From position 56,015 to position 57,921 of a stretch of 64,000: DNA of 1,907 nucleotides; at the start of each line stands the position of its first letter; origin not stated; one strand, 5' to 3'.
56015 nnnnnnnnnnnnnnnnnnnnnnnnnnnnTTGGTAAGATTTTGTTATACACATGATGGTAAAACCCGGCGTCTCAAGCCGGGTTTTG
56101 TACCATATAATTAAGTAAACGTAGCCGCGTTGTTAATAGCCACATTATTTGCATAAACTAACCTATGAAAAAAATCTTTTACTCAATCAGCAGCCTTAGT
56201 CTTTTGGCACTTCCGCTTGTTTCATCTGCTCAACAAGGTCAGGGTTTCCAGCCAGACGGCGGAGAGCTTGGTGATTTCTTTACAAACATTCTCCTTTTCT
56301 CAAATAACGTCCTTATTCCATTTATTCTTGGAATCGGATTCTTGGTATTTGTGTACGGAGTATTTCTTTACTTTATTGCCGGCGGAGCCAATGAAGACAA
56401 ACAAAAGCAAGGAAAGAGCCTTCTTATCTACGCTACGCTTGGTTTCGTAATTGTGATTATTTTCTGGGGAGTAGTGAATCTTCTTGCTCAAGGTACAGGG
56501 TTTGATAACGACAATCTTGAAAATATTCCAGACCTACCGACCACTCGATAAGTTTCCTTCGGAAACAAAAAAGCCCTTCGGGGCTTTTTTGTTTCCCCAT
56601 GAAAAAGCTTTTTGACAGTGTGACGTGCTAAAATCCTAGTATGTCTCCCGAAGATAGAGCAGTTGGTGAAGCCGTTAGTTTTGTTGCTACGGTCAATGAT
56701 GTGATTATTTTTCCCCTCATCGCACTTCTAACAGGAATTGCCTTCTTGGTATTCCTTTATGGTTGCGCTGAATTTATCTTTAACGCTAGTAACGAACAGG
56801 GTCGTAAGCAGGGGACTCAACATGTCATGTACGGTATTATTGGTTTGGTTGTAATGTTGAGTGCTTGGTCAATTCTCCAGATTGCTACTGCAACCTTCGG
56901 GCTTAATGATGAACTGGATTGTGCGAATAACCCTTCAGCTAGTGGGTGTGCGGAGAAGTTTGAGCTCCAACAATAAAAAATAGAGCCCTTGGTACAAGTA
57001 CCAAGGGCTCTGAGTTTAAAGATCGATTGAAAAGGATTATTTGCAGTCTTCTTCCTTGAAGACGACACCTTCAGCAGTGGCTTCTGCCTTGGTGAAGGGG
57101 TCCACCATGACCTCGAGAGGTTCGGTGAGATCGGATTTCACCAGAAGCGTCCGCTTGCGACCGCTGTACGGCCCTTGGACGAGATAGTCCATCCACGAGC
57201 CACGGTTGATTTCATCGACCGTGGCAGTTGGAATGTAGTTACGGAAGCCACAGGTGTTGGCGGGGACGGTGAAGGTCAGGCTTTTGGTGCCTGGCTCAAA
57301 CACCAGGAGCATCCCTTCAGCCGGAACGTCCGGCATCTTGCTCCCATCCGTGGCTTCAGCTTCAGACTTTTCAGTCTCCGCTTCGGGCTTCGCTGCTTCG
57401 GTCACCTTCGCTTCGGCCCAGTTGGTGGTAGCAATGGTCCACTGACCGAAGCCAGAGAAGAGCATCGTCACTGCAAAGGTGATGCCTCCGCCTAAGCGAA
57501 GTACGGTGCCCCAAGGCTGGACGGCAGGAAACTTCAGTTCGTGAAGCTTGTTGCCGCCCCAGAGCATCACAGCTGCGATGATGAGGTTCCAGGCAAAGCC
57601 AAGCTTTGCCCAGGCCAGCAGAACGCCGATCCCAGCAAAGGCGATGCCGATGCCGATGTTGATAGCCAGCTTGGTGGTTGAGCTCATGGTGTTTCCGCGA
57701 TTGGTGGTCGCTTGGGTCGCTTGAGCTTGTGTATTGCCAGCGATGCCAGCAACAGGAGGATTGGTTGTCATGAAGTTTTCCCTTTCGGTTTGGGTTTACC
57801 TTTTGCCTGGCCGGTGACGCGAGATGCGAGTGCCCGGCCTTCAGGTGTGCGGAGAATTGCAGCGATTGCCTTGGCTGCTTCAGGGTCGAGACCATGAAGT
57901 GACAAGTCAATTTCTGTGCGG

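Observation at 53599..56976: Tandem array of five paralogous VirB2/TrbC-pilin-like two-helix proteins next to an orphan MalE-like substrate-binding protein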

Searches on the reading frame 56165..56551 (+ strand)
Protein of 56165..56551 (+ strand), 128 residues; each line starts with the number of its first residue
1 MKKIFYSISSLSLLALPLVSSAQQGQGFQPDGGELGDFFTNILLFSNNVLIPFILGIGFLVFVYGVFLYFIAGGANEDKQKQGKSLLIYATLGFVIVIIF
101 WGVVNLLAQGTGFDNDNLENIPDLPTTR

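Call 3: search_protein_families(library=pfam, proteins=[window:56165-56551:+], max_evalue=1)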
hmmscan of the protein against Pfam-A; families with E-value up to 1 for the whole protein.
window:56165-56551:+ (128 aa): 6 families
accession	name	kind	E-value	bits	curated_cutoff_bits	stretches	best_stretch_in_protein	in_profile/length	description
PF18895.5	T4SS_pilin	-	4.8e-07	30.2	26.6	1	55-107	21-71/71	Type IV secretion system pilin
PF01578.25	Cytochrom_C_asm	-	0.039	14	29.9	1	61-110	165-210/212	Cytochrome C assembly protein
PF17343.7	DUF5373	-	0.075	13.3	28.7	1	50-127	87-161/182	Family of unknown function (DUF5373)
PF24380.1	DUF7536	-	0.12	13.1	27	1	43-98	15-71/91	Family of unknown function (DUF7536)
PF15879.10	MWFE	-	0.23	12.2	27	0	49-81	4-35/55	NADH-ubiquinone oxidoreductase MWFE subunit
PF12725.13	DUF3810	-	0.35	10.6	28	1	37-103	14-81/311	Protein of unknown function (DUF3810)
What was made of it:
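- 56165..56551 (+): Pilin-like paralog 4 (type 3/4): leader plus hairpin. PF18895 30.2 bits (call 3).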

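Call 4: search_protein_families(library=ncbifam, proteins=[window:56165-56551:+], max_evalue=1)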
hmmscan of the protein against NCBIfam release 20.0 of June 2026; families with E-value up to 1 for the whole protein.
window:56165-56551:+ (128 aa): 6 families
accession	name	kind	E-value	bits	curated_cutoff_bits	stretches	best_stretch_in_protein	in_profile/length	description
NF045849.1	ICE_MMCAP2_0565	equivalog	1.8e-06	27.5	40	1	36-107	3-76/80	Mbov_0395 family pilin-like conjugal transfer protein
NF045937.1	MSC_0624_12TM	equivalog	0.0024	16.5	70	1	20-107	178-266/445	MSC_0624 family F1-like ATPase-associated membrane protein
NF037976.1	gtrA_1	subfamily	0.0045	17.1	50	1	66-103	51-88/126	GtrA family protein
NF041501.1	cola_mem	domain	0.048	12.6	150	1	62-109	160-211/312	FGLLP motif-containing membrane protein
TIGR03144.1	cytochr_II_ccsB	equivalog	0.094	12.4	187.6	1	78-110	215-247/252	c-type cytochrome biogenesis protein CcsB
NF006283.1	PRK08455.1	equivalog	0.12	11.9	187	1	77-116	10-49/182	flagellar basal body-associated protein FliL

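Call 49: search_solved_structures(query=A3, max_evalue=10)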
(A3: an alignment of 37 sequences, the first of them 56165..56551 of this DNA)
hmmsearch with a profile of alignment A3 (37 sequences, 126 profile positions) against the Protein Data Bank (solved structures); distinct sequences matched with E-value up to 10: 2.
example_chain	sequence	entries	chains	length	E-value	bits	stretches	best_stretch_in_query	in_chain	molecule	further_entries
9hmf_O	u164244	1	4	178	0.0017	21.3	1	74-123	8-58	Flagellar protein FliL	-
6xye_A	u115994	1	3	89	1.4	11.8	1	10-48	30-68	Fusion glycoprotein F2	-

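Call 67: find_homologous_proteins(query=window:56165-56551:+, max_evalue=0.001)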
Query window:56165-56551:+ (128 aa): 622 proteins with E <= 0.001 among 703 candidates; the best 120 are listed.
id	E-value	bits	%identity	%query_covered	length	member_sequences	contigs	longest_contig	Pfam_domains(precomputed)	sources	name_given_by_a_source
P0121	7.8e-76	270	100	100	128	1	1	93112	PF18895.6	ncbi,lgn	-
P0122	1.3e-67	244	92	99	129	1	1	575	PF18895.6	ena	-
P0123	9.2e-61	221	86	98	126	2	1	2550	PF18895.6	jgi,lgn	jgi:hypothetical protein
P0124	4.7e-60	219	82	98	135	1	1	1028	PF18895.6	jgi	jgi:hypothetical protein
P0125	4.4e-56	206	80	98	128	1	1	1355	PF18895.6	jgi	-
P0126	6.3e-50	186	67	98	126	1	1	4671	PF18895.6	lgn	-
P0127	1.0e-48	183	67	100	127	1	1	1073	PF18895.6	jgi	jgi:uncharacterized membrane protein YidH (DUF202 family)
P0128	1.1e-48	182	68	97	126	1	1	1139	PF18895.6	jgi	jgi:uncharacterized membrane protein YidH (DUF202 family)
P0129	1.3e-48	182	68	97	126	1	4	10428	PF18895.6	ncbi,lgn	-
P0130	1.6e-48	182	65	99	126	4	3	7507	PF18895.6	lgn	-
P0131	1.2e-47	179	63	98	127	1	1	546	PF18895.6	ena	-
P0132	2.1e-47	178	63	98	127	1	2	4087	PF18895.6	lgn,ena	-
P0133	5.0e-47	177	65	98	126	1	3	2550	PF18895.6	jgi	jgi:uncharacterized membrane protein YidH (DUF202 family)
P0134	7.6e-47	176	66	100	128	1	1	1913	PF18895.6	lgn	-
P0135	9.2e-47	176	64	100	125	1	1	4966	PF18895.6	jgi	jgi:uncharacterized membrane protein YidH (DUF202 family)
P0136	2.1e-46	175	65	99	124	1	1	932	PF18895.6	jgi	jgi:uncharacterized membrane protein YidH (DUF202 family)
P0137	3.9e-46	174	65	99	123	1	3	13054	PF18895.6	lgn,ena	-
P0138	3.4e-45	171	65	99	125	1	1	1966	PF18895.6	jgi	jgi:uncharacterized membrane protein YidH (DUF202 family)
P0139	6.1e-45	170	64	99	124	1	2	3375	PF18895.6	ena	-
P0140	3.5e-44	168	61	98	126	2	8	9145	PF18895.6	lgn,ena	-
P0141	5.2e-44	167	63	99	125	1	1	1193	PF18895.6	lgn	-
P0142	2.5e-43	165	65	96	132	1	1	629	PF18895.6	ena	-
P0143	3.0e-43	165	63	97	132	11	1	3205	PF18895.6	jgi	-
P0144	3.0e-43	165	65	96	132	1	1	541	PF18895.6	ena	-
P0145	3.5e-43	165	66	95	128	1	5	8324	PF18895.6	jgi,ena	jgi:uncharacterized membrane protein YidH (DUF202 family)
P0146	3.6e-43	165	65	95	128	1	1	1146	PF18895.6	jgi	-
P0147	4.7e-43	164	57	100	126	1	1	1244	PF18895.6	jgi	jgi:hypothetical protein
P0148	5.0e-43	164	62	97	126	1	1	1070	PF18895.6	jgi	jgi:uncharacterized membrane protein YidH (DUF202 family)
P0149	8.4e-43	163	60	99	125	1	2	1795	PF18895.6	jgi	jgi:uncharacterized membrane protein YidH (DUF202 family)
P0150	1.3e-42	163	63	99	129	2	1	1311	PF18895.6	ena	-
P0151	1.7e-42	162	62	99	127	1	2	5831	PF18895.6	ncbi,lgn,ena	-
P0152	2.4e-42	162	67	91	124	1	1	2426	PF18895.6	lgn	-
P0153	3.4e-42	161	60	98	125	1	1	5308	PF18895.6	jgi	jgi:uncharacterized membrane protein YidH (DUF202 family)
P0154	3.4e-42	161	64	90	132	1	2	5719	PF18895.6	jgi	jgi:hypothetical protein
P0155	3.7e-42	161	65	95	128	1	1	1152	PF18895.6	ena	-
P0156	4.3e-42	161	63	98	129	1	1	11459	PF18895.6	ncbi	-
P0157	5.5e-42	161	65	95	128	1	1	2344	PF18895.6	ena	-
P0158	5.9e-42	161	64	98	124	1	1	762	PF18895.6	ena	-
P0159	6.9e-42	160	60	100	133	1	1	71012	PF18895.6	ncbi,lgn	-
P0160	8.2e-42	160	61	97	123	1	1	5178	PF18895.6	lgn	-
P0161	9.1e-42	160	64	95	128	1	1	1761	PF18895.6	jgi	-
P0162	1.1e-41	160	61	98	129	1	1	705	PF18895.6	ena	-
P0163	4.3e-41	158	61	97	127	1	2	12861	PF18895.6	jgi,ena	-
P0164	4.9e-41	158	63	94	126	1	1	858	PF18895.6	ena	-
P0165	5.0e-41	158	62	97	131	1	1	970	PF18895.6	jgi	jgi:hypothetical protein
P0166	5.2e-41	158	60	98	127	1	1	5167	PF18895.6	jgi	jgi:heme/copper-type cytochrome/quinol oxidase subunit 2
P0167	1.0e-40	157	62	99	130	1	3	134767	PF18895.6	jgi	jgi:uncharacterized membrane protein YidH (DUF202 family)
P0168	1.4e-40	156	62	95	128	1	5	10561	PF18895.6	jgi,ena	-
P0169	1.5e-40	156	60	98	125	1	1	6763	PF18895.6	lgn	-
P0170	2.2e-40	156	59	98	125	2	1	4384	PF18895.6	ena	-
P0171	2.6e-40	155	63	93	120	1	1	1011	PF18895.6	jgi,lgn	jgi:hypothetical protein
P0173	3.4e-40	155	62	95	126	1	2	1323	PF18895.6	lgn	-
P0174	4.0e-40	155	61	95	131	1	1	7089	PF18895.6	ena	-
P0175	4.7e-40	154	60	97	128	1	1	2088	PF18895.6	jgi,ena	-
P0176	6.0e-40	154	59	98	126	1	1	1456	PF18895.6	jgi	jgi:uncharacterized membrane protein YidH (DUF202 family)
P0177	6.4e-40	154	61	93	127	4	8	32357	PF18895.6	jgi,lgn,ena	jgi:hypothetical protein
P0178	8.2e-40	154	60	97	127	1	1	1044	PF18895.6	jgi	jgi:uncharacterized membrane protein YidH (DUF202 family)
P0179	8.7e-40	154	60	97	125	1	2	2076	PF18895.6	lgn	-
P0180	9.7e-40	153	56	97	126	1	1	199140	PF18895.6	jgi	jgi:uncharacterized membrane protein YidH (DUF202 family)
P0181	1.1e-39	153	61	97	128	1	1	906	PF18895.6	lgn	-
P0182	1.1e-39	153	60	94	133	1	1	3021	PF18895.6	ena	-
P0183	1.1e-39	153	62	91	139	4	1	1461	PF18895.6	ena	-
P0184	1.2e-39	153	60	97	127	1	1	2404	PF18895.6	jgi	jgi:uncharacterized membrane protein YidH (DUF202 family)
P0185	1.2e-39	153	57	98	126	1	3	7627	PF18895.6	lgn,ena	-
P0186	1.3e-39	153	60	99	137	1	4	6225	PF18895.6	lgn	-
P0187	1.3e-39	153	60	95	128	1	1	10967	PF18895.6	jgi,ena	-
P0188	1.4e-39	153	57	98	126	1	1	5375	PF18895.6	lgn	-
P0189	2.1e-39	152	63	94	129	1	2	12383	PF18895.6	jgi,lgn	jgi:hypothetical protein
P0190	2.1e-39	152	60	98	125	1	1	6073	PF18895.6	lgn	-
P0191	2.7e-39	152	60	99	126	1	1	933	PF18895.6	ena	-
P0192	2.7e-39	152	59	96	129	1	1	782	PF18895.6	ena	-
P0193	2.9e-39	152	59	96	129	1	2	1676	PF18895.6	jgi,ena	-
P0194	3.8e-39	152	64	96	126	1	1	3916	PF18895.6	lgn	-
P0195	3.8e-39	152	64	84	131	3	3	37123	PF18895.6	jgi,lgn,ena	-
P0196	4.5e-39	151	60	97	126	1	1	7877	PF18895.6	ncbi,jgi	-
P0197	4.8e-39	151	60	98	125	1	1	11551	PF18895.6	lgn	-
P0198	5.1e-39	151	56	98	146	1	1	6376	PF18895.6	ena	-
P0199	5.4e-39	151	58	100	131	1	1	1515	PF18895.6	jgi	jgi:hypothetical protein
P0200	5.9e-39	151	62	98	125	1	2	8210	PF18895.6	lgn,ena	-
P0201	5.9e-39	151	60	97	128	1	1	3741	PF18895.6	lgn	-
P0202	6.1e-39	151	59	96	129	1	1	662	PF18895.6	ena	-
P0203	7.5e-39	151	61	95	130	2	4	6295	PF18895.6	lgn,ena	-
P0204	7.6e-39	151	60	93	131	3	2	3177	PF18895.6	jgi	-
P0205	7.8e-39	151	60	97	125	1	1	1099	PF18895.6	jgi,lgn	jgi:uncharacterized membrane protein YidH (DUF202 family)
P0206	8.2e-39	150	56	95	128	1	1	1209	PF18895.6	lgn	-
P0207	8.4e-39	150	61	98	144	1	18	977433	PF18895.6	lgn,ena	-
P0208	9.8e-39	150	61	84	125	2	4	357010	PF18895.6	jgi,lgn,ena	-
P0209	1.0e-38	150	60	98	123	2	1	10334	PF18895.6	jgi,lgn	-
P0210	1.2e-38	150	58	96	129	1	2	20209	PF18895.6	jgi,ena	-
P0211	1.3e-38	150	58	96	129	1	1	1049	PF18895.6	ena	-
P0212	1.3e-38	150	58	96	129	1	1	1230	PF18895.6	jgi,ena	-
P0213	1.4e-38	150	60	93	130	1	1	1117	PF18895.6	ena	-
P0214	1.6e-38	150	61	93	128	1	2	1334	PF18895.6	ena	-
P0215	1.7e-38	149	57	96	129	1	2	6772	PF18895.6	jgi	jgi:uncharacterized membrane protein YidH (DUF202 family)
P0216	1.7e-38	149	60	97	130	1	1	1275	PF18895.6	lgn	-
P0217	1.8e-38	149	57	97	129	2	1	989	PF18895.6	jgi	jgi:uncharacterized membrane protein YidH (DUF202 family)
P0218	2.0e-38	149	58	98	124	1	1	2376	PF18895.6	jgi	jgi:uncharacterized membrane protein YidH (DUF202 family)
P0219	2.5e-38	149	61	93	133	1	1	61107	PF18895.6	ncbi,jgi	ncbi:MAG: uncharacterized membrane protein YidH (DUF202 family) [Candidatus Paceibacteria bacterium]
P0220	2.5e-38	149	57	99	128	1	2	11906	PF18895.6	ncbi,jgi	jgi:hypothetical protein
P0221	2.8e-38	149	57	96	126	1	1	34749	PF18895.6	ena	-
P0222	2.9e-38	149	58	99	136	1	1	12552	PF18895.6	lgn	-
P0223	2.9e-38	149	59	97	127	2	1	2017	PF18895.6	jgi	-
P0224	3.1e-38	149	57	96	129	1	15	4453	PF18895.6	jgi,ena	-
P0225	3.3e-38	149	61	95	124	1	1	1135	PF18895.6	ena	-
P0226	3.7e-38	148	62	67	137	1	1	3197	PF18895.6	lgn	-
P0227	3.8e-38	148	61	83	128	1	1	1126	PF18895.6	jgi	jgi:uncharacterized membrane protein YidH (DUF202 family)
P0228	3.9e-38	148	61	95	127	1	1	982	PF18895.6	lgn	-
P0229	3.9e-38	148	58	100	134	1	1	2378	PF18895.6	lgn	-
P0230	4.1e-38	148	59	95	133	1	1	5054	PF18895.6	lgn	-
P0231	4.2e-38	148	61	93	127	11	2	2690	PF18895.6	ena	-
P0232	4.6e-38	148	56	97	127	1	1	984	PF18895.6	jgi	jgi:uncharacterized membrane protein YidH (DUF202 family)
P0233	4.8e-38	148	56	97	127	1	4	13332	PF18895.6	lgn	-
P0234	5.0e-38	148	58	98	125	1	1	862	PF18895.6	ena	-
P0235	5.1e-38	148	57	93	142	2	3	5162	PF18895.6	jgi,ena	-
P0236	5.1e-38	148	59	98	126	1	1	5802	PF18895.6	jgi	jgi:uncharacterized membrane protein YidH (DUF202 family)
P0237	5.2e-38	148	58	96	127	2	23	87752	PF18895.6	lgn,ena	-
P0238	5.3e-38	148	60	95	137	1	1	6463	PF18895.6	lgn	-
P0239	5.3e-38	148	61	98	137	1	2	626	PF18895.6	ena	-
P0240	5.9e-38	148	59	97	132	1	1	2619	PF18895.6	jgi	jgi:uncharacterized membrane protein YidH (DUF202 family)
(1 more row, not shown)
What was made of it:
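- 56165..56551 (+): 622 homologues were found; 119 of the 120 listed carry a precomputed PF18895 hit (call 67).
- JGI annotates homologues as 'YidH (DUF202)' (call 67).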

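Call 75: predict_structure(alignment_id=A7)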
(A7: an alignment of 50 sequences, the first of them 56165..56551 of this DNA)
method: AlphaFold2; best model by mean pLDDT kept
length: 128 residues; sequences in the alignment: 50
mean_pLDDT: 70.5   pTM: 0.45
mean pLDDT of the five models: 70.5, 68.9, 68.5, 68.2, 67.2
residues with pLDDT >= 90: 13; 70-90: 58; 50-70: 40; < 50: 17
segments of 3 or more residues with pLDDT < 50: 23-29, 116-118
pLDDT, mean of each block of 10 residues (from residue 1): 52 57 46 69 82 90 87 76 85 90 76 51 51
secondary structure, 60 per line:
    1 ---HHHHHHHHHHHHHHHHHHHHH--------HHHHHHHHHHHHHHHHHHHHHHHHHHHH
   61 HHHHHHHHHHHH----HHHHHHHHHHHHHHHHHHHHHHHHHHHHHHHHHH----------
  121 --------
elements in order: H4-24 H33-72 H77-110
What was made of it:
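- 56165..56551 (+): AF2 gives a leader helix 4-24 and a hairpin 33-72 / 77-110 (call 75).
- On Pfam PF18895 T4SS_pilin: The AF2 hairpin spans 33-72 / 77-110 in P4 (call 75).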

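Call 77: fold_search(model_id=the predicted structure, library=pdb)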
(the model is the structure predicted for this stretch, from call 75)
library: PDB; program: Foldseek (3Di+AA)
matches with E <= 10: 73; with E <= 0.001: 0
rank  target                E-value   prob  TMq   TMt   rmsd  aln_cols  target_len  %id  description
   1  6h2f_A                1.1e+00  0.77  0.46  0.20  12.7       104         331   18  Structure of the pre-pore AhlB of the tripartite alpha-pore forming toxin, AHL, from Aeromonas hydrophila. (released 2019-07-10)
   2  6ssw_A                1.1e+00  0.38  0.34  0.32  20.0       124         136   17  Crystal structure of Human Microsomal Glutathione S-Transferase 2 in complex with an Inhibitor Glutathione sulfonic ac (released 2021-02-03)
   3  6ssw_B                1.1e+00  0.38  0.34  0.31  19.7       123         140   17  Crystal structure of Human Microsomal Glutathione S-Transferase 2 in complex with an Inhibitor Glutathione sulfonic ac (released 2021-02-03)
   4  8ik3_B                1.7e+00  0.13  0.26  0.13  13.8       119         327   14  Structure of Stimulator of interferon genes/ligand complex (released 2023-05-17)
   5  8ik3_C                1.7e+00  0.08  0.20  0.10  19.5       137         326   12  Structure of Stimulator of interferon genes/ligand complex (released 2023-05-17)
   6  6s1k_E                2.1e+00  0.60  0.43  0.53   6.5        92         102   13  E. coli Core Signaling Unit, carrying QQQQ receptor mutation (released 2020-01-22)
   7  6cnn_A                2.1e+00  0.51  0.47  0.19  10.3       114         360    9  Cryo-EM structure of the human SK4/calmodulin channel complex in the Ca2+ bound state I (released 2018-05-02)
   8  6sss_D                2.1e+00  0.25  0.32  0.32  19.1       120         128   18  Crystal structure of Human Microsomal Glutathione S-Transferase 2 (released 2021-02-03)
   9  6sss_F                2.2e+00  0.23  0.32  0.32  19.1       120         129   18  Crystal structure of Human Microsomal Glutathione S-Transferase 2 (released 2021-02-03)
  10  9vub_A                2.5e+00  0.51  0.47  0.19   9.8       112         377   11  channel C complex with 3 (released 2026-03-11)
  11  6ssr_B                2.5e+00  0.21  0.32  0.31  19.3       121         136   17  Crystal structure of Human Microsomal Glutathione S-Transferase 2 at 3.8 Angstroms resolution (released 2021-02-03)
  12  7p3r_A                2.5e+00  0.21  0.28  0.14   5.3        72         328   17  Helical structure of the toxin MakA from Vibrio cholera (released 2022-02-23)
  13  3g67_B                2.8e+00  0.57  0.57  0.36  17.0       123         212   14  Crystal Structure of a Soluble Chemoreceptor from Thermotoga maritima (released 2009-07-28)
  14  3g6b_B                2.8e+00  0.57  0.55  0.35  15.1       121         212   12  Crystal structure of a Soluble Chemoreceptor from Thermotoga maritima Asn217Ile mutant (released 2009-07-28)
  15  9vub_C                2.8e+00  0.47  0.49  0.19   9.8       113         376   10  channel C complex with 3 (released 2026-03-11)
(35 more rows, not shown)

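Call 96: search_protein_families(library=ncbifam, alignment_id=A3, max_evalue=0.01)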
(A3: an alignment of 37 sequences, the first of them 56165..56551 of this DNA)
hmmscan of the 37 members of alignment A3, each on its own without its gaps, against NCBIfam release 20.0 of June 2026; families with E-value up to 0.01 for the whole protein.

A. member 1, window:56165-56551:+ (128 aa): 3 families
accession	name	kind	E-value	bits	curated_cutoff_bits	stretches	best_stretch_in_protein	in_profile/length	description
NF045849.1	ICE_MMCAP2_0565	equivalog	1.8e-06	27.5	40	1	36-107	3-76/80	Mbov_0395 family pilin-like conjugal transfer protein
NF045937.1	MSC_0624_12TM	equivalog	0.0024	16.5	70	1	20-107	178-266/445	MSC_0624 family F1-like ATPase-associated membrane protein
NF037976.1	gtrA_1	subfamily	0.0045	17.1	50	1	66-103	51-88/126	GtrA family protein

B. families by the number of members that match (of 37 scanned): 5 families
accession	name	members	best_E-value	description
NF045849.1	ICE_MMCAP2_0565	37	8.5e-12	Mbov_0395 family pilin-like conjugal transfer protein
NF037976.1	gtrA_1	18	4.5e-05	GtrA family protein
TIGR03758.1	conj_TIGR03758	5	0.0017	TIGR03758 family integrating conjugative element protein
TIGR03943.1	TIGR03943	4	0.0016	TIGR03943 family putative permease subunit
NF045937.1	MSC_0624_12TM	2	0.00081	MSC_0624 family F1-like ATPase-associated membrane protein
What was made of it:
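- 56165..56551 (+): 37/37 of this type match NF045849 (call 96).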

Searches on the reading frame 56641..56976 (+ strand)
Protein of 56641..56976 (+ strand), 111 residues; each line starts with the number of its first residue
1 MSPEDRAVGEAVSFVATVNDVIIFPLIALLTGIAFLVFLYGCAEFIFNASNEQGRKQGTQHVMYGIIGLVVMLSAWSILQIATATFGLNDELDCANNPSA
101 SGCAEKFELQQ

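Call 3: search_protein_families(library=pfam, proteins=[window:56641-56976:+], max_evalue=1)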
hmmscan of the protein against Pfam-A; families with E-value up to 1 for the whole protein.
window:56641-56976:+ (111 aa): 4 families
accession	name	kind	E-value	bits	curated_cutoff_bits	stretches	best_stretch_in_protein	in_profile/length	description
PF18895.5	T4SS_pilin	-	1.1e-07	32.3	26.6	1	28-80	18-69/71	Type IV secretion system pilin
PF20403.5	DUF6693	-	0.0028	18.3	31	1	12-88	6-84/104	Family of unknown function (DUF6693)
PF03994.20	DUF350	-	0.013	16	26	1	32-97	47-111/133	Domain of Unknown Function (DUF350)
PF20088.4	DUF6480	-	0.37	11.1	25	1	52-83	44-75/78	Family of unknown function (DUF6480)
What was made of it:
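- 56641..56976 (+): Pilin-like paralog 5 (type 5): hairpin without a leader, and a C-terminal tail with two conserved cysteines (C94, C103). PF18895 32.3 bits (call 3).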

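Call 4: search_protein_families(library=ncbifam, proteins=[window:56641-56976:+], max_evalue=1)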
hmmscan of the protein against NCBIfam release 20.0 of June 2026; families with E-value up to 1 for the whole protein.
window:56641-56976:+ (111 aa): 3 families
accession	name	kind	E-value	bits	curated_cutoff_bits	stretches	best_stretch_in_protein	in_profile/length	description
NF045849.1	ICE_MMCAP2_0565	equivalog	8.1e-07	28.6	40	1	27-85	17-79/80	Mbov_0395 family pilin-like conjugal transfer protein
NF037976.1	gtrA_1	subfamily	0.012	15.7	50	1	22-86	32-96/126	GtrA family protein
NF047981.1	RC1041_fam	subfamily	0.076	12.8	90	1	21-56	23-52/57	RC1041 family protein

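Call 97: search_protein_families(library=pfam, alignment_id=A5, max_evalue=0.01)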
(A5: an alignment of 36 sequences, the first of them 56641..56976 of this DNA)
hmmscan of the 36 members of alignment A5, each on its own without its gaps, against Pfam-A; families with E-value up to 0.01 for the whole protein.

A. member 1, window:56641-56976:+ (111 aa): 2 families
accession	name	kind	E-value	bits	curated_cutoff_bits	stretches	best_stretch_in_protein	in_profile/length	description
PF18895.5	T4SS_pilin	-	1.1e-07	32.3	26.6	1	28-80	18-69/71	Type IV secretion system pilin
PF20403.5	DUF6693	-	0.0028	18.3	31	1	12-88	6-84/104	Family of unknown function (DUF6693)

B. families by the number of members that match (of 36 scanned): 10 families
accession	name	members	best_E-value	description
PF18895.5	T4SS_pilin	36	2.4e-10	Type IV secretion system pilin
PF04515.18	Choline_transpo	6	0.0026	Plasma-membrane choline transporter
PF09933.14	DUF2165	5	0.00048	Predicted small integral membrane protein (DUF2165)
PF03994.20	DUF350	2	0.00016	Domain of Unknown Function (DUF350)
PF04505.17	CD225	1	0.00046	Interferon-induced transmembrane protein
PF01032.23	FecCD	1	0.0021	FecCD transport family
PF20403.5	DUF6693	1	0.0028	Family of unknown function (DUF6693)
PF11177.13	DUF2964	1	0.0044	Protein of unknown function (DUF2964)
PF12963.12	DUF3852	1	0.0046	Protein of unknown function (DUF3852)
PF06570.16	DUF1129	1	0.0094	Protein of unknown function (DUF1129)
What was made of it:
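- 56641..56976 (+): 36/36 orthologues match PF18895 (call 97).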

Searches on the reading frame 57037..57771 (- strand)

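Call 3: search_protein_families(library=pfam, proteins=[window:57037-57771:-], max_evalue=1)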
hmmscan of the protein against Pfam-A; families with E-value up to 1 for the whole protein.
window:57037-57771:- (244 aa): 1 family
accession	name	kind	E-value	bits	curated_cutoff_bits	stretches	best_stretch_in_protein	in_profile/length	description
PF05628.17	Borrelia_P13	-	0.31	11.5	25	1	45-106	33-90/138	Borrelia membrane protein P13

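Call 4: search_protein_families(library=ncbifam, proteins=[window:57037-57771:-], max_evalue=1)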
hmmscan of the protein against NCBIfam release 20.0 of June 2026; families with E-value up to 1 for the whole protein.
window:57037-57771:- (244 aa): 0 families
